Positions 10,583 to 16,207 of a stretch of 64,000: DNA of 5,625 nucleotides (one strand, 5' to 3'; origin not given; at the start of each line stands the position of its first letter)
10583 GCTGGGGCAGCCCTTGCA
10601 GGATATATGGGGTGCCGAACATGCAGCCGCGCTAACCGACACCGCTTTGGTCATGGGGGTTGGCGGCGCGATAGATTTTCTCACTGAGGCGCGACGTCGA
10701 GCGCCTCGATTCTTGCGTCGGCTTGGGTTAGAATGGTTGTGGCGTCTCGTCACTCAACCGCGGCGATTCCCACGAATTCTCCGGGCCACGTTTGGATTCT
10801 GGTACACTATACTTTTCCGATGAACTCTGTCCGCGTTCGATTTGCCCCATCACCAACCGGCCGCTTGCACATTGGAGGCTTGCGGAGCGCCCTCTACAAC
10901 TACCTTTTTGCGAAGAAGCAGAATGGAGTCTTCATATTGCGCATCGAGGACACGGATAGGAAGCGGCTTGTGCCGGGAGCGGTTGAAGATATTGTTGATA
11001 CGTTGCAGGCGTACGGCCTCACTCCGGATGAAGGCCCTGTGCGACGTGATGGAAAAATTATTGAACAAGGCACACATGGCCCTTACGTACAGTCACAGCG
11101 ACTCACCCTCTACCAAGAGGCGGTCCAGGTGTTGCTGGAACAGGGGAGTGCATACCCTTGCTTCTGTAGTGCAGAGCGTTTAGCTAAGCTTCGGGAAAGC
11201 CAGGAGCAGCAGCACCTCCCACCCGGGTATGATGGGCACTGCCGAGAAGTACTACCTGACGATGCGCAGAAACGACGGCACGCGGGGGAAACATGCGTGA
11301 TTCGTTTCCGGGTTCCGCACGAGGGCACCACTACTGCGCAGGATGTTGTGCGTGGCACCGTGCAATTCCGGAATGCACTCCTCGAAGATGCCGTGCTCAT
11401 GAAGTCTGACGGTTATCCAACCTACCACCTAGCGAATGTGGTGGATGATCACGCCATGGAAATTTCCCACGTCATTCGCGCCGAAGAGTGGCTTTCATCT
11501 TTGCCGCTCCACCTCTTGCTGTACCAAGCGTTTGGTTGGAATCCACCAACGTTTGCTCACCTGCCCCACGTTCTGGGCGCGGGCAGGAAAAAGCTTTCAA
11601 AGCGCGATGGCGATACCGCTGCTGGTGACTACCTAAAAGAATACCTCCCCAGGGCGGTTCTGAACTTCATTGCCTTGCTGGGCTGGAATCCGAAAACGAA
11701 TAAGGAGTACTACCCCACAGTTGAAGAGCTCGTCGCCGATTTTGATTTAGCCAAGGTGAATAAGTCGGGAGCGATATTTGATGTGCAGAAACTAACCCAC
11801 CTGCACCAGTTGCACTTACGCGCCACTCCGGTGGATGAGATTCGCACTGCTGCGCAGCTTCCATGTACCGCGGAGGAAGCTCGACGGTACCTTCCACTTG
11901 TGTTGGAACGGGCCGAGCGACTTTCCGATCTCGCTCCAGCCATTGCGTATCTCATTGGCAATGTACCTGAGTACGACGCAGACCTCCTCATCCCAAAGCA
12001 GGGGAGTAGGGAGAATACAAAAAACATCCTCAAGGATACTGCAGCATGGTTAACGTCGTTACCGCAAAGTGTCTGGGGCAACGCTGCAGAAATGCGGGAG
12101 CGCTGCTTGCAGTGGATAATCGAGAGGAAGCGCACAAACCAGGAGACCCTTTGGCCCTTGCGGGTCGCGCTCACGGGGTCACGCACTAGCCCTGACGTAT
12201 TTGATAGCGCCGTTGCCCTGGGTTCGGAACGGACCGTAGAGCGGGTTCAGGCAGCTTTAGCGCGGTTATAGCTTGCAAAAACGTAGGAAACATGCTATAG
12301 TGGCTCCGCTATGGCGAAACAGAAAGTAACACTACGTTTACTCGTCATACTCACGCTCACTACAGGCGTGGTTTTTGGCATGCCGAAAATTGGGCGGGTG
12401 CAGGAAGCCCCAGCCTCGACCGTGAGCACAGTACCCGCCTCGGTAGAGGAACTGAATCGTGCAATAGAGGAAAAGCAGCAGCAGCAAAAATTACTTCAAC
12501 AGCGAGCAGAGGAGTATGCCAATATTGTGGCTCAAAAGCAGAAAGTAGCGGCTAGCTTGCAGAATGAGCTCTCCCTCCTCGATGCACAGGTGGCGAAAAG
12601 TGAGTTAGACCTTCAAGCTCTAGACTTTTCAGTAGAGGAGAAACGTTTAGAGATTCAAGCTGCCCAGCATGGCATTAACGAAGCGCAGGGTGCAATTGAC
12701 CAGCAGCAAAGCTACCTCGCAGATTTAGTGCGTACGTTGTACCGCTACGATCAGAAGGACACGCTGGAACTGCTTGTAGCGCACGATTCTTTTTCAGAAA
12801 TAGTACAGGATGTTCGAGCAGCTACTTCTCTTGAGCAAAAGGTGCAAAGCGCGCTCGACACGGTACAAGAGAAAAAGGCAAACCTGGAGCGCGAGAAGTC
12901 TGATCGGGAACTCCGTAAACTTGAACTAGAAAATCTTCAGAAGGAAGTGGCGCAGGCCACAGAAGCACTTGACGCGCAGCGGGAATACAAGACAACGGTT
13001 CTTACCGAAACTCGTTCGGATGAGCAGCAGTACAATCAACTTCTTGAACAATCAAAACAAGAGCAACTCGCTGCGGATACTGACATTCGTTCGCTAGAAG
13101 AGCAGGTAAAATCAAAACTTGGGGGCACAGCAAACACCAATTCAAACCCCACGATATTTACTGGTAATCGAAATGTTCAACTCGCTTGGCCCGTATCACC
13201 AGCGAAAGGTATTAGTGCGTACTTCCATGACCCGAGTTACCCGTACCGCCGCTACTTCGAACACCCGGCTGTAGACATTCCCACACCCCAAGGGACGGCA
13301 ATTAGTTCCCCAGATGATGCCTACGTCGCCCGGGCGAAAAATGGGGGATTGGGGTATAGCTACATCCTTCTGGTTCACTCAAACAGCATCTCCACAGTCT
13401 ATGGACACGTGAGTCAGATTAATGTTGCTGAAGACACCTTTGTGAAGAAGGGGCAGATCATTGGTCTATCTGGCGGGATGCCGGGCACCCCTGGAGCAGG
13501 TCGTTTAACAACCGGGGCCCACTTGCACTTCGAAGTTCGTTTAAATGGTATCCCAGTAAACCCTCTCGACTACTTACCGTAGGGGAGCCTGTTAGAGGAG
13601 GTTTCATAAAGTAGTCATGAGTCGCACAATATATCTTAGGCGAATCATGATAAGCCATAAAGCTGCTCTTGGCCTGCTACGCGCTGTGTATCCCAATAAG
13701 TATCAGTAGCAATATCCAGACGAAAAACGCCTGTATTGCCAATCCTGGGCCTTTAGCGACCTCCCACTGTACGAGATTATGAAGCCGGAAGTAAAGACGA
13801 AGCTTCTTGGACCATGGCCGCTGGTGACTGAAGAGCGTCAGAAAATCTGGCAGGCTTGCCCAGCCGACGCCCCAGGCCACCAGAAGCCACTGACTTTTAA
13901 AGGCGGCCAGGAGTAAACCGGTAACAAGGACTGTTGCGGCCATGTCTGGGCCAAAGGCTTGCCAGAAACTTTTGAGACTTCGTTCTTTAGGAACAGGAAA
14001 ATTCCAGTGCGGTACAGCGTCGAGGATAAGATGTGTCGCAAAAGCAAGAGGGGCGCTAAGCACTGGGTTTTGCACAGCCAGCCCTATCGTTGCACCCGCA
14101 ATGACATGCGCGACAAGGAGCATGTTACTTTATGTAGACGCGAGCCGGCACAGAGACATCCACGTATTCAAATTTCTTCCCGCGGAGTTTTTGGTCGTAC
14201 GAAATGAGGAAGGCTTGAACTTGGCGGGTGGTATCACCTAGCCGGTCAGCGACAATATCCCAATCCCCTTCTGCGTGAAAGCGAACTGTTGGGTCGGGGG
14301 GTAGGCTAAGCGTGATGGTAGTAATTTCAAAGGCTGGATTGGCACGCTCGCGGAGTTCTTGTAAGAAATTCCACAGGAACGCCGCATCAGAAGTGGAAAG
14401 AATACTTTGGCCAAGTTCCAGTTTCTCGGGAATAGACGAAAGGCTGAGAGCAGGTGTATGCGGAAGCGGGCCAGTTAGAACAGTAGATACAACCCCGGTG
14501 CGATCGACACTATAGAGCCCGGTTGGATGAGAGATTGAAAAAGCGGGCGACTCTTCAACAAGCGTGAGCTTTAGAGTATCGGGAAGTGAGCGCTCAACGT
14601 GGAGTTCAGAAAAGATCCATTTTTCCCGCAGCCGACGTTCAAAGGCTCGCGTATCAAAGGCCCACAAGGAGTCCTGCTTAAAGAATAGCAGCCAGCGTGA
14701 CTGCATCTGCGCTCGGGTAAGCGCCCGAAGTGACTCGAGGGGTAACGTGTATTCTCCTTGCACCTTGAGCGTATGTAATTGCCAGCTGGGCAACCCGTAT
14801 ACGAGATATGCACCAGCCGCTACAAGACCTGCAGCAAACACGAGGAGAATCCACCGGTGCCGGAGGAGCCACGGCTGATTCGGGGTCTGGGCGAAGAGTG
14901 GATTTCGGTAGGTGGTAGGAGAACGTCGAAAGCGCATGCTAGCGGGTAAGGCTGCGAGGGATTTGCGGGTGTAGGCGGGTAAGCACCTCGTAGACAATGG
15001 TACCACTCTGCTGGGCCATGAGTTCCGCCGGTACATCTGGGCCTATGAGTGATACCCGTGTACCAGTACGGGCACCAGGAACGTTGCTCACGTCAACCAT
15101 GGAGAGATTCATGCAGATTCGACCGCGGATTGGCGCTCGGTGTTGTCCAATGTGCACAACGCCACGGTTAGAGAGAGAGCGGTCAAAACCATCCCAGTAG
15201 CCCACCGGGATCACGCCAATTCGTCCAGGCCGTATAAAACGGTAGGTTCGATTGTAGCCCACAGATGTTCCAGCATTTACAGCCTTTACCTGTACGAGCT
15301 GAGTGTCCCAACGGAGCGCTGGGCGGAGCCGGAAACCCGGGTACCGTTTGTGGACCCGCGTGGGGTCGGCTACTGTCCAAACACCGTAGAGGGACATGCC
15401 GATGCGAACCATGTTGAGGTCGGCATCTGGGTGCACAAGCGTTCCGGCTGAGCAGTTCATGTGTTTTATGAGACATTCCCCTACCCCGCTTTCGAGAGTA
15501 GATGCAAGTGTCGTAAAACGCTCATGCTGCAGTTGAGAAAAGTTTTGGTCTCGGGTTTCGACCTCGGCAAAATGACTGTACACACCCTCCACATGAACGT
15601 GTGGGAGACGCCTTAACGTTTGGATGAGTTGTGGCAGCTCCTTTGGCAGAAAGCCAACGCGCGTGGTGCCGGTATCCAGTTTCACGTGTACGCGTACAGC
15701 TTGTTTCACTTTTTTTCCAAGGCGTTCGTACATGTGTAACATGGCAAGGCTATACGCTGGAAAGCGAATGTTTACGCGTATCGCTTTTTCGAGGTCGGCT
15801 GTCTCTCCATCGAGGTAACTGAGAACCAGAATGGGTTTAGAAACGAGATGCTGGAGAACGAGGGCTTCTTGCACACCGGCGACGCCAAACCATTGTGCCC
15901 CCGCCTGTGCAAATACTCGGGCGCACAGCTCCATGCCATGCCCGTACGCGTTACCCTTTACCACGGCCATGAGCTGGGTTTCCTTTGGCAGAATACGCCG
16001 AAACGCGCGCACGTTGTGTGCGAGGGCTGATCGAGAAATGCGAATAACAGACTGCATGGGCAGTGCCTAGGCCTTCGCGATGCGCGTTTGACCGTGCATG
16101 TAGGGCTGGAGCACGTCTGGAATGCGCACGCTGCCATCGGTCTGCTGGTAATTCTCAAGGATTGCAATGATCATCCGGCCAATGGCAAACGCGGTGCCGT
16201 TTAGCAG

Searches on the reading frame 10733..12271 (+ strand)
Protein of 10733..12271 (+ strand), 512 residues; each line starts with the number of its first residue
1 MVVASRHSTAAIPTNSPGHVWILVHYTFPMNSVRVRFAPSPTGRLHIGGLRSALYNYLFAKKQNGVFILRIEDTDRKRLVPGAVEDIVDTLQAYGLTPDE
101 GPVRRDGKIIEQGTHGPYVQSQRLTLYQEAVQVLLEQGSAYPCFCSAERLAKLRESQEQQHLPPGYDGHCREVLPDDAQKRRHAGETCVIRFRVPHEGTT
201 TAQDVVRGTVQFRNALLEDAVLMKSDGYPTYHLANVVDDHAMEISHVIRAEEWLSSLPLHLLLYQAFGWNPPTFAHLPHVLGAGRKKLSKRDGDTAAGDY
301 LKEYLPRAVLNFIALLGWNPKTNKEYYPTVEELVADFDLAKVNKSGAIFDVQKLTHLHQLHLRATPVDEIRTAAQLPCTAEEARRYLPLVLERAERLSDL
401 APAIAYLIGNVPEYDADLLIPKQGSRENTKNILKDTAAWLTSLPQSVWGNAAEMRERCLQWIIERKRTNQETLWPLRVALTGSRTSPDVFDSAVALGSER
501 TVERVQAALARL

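Call 57: search_protein_families(library=pfam, proteins=[window:10733-12271:+], max_evalue=0.001)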
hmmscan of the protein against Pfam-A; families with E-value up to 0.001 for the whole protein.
window:10733-12271:+ (512 aa): 2 families
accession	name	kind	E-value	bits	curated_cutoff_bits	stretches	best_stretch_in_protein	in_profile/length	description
PF00749.27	tRNA-synt_1c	-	4.2e-94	315.4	23.4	1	33-355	2-313/314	tRNA synthetases class I (E and Q), catalytic domain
PF19269.4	Anticodon_2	-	2.5e-22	80.2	23.6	1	379-509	12-141/141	Anticodon binding domain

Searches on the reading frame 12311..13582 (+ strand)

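Call 57: search_protein_families(library=pfam, proteins=[window:12311-13582:+], max_evalue=0.001)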
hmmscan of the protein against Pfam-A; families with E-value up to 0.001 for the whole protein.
window:12311-13582:+ (423 aa): 1 family
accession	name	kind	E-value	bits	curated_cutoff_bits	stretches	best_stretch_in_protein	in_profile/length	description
PF01551.29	Peptidase_M23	-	8e-21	74.5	28.7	1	318-418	3-96/96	Peptidase family M23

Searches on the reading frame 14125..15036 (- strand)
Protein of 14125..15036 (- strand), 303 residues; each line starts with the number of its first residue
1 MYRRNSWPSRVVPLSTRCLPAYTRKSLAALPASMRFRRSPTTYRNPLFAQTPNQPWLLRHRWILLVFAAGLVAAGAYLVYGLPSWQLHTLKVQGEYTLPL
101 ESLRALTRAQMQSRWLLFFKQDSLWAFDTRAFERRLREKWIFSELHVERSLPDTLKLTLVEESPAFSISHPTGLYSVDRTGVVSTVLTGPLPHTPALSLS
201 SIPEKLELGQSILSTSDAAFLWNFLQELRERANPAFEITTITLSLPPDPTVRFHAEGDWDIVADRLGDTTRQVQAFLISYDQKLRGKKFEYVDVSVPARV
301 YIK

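Call 30: search_protein_families(library=pfam, proteins=[window:14125-15036:-], max_evalue=0.001)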
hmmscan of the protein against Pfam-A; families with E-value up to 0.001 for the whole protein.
window:14125-15036:- (303 aa): 1 family
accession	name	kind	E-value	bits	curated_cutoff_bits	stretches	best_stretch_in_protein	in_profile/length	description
PF08478.15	POTRA_1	-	0.00099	19.8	23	0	121-161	28-68/69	POTRA domain, FtsQ-type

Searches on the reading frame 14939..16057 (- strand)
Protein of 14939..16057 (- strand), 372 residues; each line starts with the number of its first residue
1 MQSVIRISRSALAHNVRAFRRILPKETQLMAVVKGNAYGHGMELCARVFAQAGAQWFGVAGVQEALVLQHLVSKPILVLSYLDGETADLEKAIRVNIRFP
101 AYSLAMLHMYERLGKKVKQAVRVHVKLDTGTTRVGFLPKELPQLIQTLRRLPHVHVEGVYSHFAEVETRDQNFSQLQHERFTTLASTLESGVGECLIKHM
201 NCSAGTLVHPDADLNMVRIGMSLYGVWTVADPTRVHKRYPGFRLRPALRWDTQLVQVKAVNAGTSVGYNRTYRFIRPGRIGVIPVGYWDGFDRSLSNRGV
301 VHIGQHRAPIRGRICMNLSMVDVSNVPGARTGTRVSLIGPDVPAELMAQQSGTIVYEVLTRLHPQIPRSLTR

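Call 30: search_protein_families(library=pfam, proteins=[window:14939-16057:-], max_evalue=0.001)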
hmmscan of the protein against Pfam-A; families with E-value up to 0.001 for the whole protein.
window:14939-16057:- (372 aa): 2 families
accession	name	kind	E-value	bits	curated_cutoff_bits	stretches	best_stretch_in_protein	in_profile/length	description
PF01168.26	Ala_racemase_N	-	8.4e-60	202.6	24.1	1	7-226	1-218/220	Alanine racemase, N-terminal domain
PF00842.27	Ala_racemase_C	-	2.4e-38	131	25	1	247-369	1-126/127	Alanine racemase, C-terminal domain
